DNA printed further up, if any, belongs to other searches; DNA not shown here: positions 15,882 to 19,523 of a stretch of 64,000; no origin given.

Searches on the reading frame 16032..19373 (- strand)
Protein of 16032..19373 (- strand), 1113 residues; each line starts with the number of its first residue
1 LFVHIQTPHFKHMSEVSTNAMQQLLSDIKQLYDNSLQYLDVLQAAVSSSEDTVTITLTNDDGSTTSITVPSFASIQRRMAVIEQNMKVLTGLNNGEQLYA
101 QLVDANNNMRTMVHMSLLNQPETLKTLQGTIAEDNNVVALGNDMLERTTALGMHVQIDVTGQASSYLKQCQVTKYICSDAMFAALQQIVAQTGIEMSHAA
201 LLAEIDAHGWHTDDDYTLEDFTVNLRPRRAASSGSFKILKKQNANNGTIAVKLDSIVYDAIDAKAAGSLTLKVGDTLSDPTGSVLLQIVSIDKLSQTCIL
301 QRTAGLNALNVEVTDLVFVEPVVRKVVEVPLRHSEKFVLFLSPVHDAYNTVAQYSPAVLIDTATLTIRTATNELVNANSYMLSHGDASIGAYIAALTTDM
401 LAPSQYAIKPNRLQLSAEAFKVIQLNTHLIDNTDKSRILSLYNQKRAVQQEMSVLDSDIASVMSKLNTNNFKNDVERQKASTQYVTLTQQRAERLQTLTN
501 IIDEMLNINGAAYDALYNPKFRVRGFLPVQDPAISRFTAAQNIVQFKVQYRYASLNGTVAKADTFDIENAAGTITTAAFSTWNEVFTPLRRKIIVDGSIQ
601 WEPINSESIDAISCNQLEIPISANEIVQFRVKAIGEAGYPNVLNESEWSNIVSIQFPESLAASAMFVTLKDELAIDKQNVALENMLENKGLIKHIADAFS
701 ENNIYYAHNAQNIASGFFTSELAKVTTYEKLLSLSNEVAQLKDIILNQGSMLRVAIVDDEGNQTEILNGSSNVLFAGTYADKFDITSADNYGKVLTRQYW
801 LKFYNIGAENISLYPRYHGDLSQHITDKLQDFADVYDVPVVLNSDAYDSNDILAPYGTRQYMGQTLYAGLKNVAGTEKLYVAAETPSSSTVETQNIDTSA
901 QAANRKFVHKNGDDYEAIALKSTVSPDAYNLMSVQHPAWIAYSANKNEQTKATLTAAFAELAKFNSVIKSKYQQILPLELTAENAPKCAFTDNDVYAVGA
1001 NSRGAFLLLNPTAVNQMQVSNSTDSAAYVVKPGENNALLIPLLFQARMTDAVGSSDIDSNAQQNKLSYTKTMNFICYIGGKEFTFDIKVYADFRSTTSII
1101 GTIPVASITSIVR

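Call 9: search_protein_families(library=phrogs, proteins=[window:16032-19373:-], max_evalue=0.001)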
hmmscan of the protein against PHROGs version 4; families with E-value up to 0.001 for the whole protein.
window:16032-19373:- (1113 aa): 1 family
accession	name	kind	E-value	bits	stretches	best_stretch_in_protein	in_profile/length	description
phrog_29329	-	unknown function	7.3e-156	521.6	1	18-1107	9-1075/1092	-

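Call 15: search_dna_similar(query=window:16032-19373:-, collection=phages, mode=protein, max_rows=15, max_evalue=0.00001)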
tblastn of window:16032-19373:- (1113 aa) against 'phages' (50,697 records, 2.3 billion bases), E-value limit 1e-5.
Records with a match: 31; places in all: 31; records where one place covers at least 80% of the query: 11.
Best place of each record, by identity: <60% 31.
By first word of the organism name: Prevotella 15; uncultured 6; Tenacibaculum 5; Chryseobacterium 2; Sphingomonas 2; Flavobacterium 1.
By host as written in the record: Prevotella sp. 15; - 6; Tenacibaculum maritimum 3; Chryseobacterium indologenes MA9 2; Sphingomonas paucimobilis, Felix d'Herelle Reference Center for Phages host ... 2; Tenacibaculum sp. 2; Flavobacterium sp. B330 1.
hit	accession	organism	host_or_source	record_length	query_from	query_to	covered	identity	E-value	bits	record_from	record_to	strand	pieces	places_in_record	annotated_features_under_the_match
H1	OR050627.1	Chryseobacterium phage MA9V-1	Chryseobacterium indologenes MA9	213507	2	1106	99%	30.7%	5e-134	456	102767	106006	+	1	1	hypothetical protein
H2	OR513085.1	Chryseobacterium phage MA9V-2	Chryseobacterium indologenes MA9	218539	10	1106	99%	30.8%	1e-134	458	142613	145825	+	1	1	hypothetical protein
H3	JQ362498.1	Sphingomonas phage PAU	Sphingomonas paucimobilis, Felix ...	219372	2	1097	98%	26.3%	5e-105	370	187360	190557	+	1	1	264: gp264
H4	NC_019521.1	Sphingomonas phage PAU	Sphingomonas paucimobilis, Felix ...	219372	2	1097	98%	26.3%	5e-105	370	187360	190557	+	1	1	264: gp264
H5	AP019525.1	Tenacibaculum phage PTm5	Tenacibaculum maritimum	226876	19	1097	95%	26.8%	2e-97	383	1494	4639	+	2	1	hypothetical protein (x2)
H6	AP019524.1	Tenacibaculum phage PTm1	Tenacibaculum maritimum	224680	19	1097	95%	26.9%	2e-92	387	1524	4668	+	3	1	hypothetical protein (x3)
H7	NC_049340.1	Tenacibaculum phage PTm1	Tenacibaculum maritimum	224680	19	1097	95%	26.9%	2e-92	387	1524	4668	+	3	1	hypothetical protein (x3)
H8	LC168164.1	Tenacibaculum phage pT24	Tenacibaculum sp.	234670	18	1097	97%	25.7%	4e-93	334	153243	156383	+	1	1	hypothetical protein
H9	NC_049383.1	Tenacibaculum phage pT24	Tenacibaculum sp.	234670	18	1097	97%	25.7%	4e-93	334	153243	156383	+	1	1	hypothetical protein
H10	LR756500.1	uncultured phage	metagenomic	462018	17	1108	98%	23.7%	1e-75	281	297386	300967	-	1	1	record has no annotation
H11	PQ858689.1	Flavobacterium phage MaF61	Flavobacterium sp. B330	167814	20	1096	97%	23.0%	2e-48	195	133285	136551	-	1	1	hypothetical protein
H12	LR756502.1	uncultured phage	metagenomic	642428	34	796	69%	24.2%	2e-48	196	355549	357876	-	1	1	record has no annotation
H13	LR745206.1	uncultured phage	metagenomic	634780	34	775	67%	24.8%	6e-48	194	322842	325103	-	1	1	record has no annotation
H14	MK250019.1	Prevotella phage Lak-A2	Prevotella sp.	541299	34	714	61%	25.9%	9e-37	157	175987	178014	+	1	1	record has no annotation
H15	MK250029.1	Prevotella phage Lak-C1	Prevotella sp.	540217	34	714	61%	25.9%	2e-36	156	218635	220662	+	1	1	record has no annotation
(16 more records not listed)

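Call 17: get_annotated_region(hit=H1, flank=13000)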
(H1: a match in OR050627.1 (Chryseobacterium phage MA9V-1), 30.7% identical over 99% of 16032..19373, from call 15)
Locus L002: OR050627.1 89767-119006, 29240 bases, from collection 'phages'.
description: Chryseobacterium phage MA9V-1, complete genome.
organism: Chryseobacterium phage MA9V-1 (NCBI taxid 2936916)
taxonomy: Viruses; Duplodnaviria; Heunggongvirae; Uroviricota; Caudoviricetes
host: Chryseobacterium indologenes MA9; source: medical sewage; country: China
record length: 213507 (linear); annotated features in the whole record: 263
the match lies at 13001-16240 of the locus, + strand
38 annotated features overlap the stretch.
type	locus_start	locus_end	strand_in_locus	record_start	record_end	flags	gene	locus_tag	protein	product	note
CDS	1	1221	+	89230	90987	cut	-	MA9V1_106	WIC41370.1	hypothetical protein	-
CDS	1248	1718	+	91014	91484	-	-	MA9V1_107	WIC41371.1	hypothetical protein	-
CDS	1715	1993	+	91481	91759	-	-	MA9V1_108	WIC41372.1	hypothetical protein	-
CDS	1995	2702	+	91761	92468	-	-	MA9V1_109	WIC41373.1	hypothetical protein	-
CDS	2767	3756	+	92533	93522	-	-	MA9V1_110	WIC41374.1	DEDDh 3'-5' exonuclease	-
CDS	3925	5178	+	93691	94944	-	-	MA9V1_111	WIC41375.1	hypothetical protein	-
CDS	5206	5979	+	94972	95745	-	-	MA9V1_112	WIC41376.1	hypothetical protein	-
CDS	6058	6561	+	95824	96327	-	-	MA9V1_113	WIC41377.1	hypothetical protein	-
CDS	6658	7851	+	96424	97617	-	-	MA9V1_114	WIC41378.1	hypothetical protein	-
CDS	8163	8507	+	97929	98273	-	-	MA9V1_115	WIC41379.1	septal ring lytic transglycosylase RlpA family protein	-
CDS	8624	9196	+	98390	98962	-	-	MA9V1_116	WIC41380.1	hypothetical protein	-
CDS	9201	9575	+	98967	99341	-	-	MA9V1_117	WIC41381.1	hypothetical protein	-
CDS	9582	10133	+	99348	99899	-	-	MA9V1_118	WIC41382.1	hypothetical protein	-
CDS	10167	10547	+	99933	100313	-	-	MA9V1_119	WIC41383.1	hypothetical protein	-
CDS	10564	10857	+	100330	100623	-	-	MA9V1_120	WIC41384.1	hypothetical protein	-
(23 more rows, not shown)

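Call 18: get_annotated_region(hit=H3, flank=13000)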
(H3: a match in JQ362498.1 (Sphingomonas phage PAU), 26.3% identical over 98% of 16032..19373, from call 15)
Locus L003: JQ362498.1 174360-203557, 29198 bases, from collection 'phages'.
description: Sphingomonas phage PAU, complete genome.
organism: Sphingomonas phage PAU (NCBI taxid 1150991)
taxonomy: Viruses; Duplodnaviria; Heunggongvirae; Uroviricota; Caudoviricetes
host: Sphingomonas paucimobilis, Felix d'Herelle Reference Center for Phages host #1398; source: silkworms; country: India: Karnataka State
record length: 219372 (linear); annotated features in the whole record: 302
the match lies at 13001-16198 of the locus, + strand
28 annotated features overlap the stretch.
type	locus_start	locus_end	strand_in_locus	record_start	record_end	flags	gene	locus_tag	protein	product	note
CDS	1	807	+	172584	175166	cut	246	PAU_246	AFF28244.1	gp246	NrdE-like ribonucleoside reductase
CDS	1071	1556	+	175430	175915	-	247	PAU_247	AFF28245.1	gp247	-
CDS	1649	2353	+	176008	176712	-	248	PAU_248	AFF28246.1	gp248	-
CDS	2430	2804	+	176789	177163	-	249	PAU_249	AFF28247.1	gp249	-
CDS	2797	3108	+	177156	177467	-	250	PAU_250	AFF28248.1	gp250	-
CDS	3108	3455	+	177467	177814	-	251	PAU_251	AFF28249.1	gp251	-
CDS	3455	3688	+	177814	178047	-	252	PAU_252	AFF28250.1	gp252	-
CDS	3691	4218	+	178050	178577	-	253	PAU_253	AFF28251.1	gp253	-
CDS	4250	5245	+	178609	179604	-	254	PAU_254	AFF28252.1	gp254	NrdF-like ribonucleoside reductase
CDS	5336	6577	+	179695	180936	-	255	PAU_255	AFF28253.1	gp255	-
CDS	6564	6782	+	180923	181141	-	256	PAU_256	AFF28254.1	gp256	-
CDS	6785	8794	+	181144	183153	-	257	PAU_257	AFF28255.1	gp257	-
CDS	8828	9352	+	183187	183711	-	258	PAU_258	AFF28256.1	gp258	-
CDS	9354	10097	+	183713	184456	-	259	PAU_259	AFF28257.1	gp259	-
CDS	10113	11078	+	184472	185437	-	260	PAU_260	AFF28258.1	gp260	-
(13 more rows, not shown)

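Call 41: search_protein_families(library=ncbifam, proteins=[L003:6785-8794:+], max_evalue=1)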
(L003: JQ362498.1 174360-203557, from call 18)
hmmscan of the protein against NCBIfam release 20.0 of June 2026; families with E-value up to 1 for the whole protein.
L003:6785-8794:+ (669 aa): 0 families
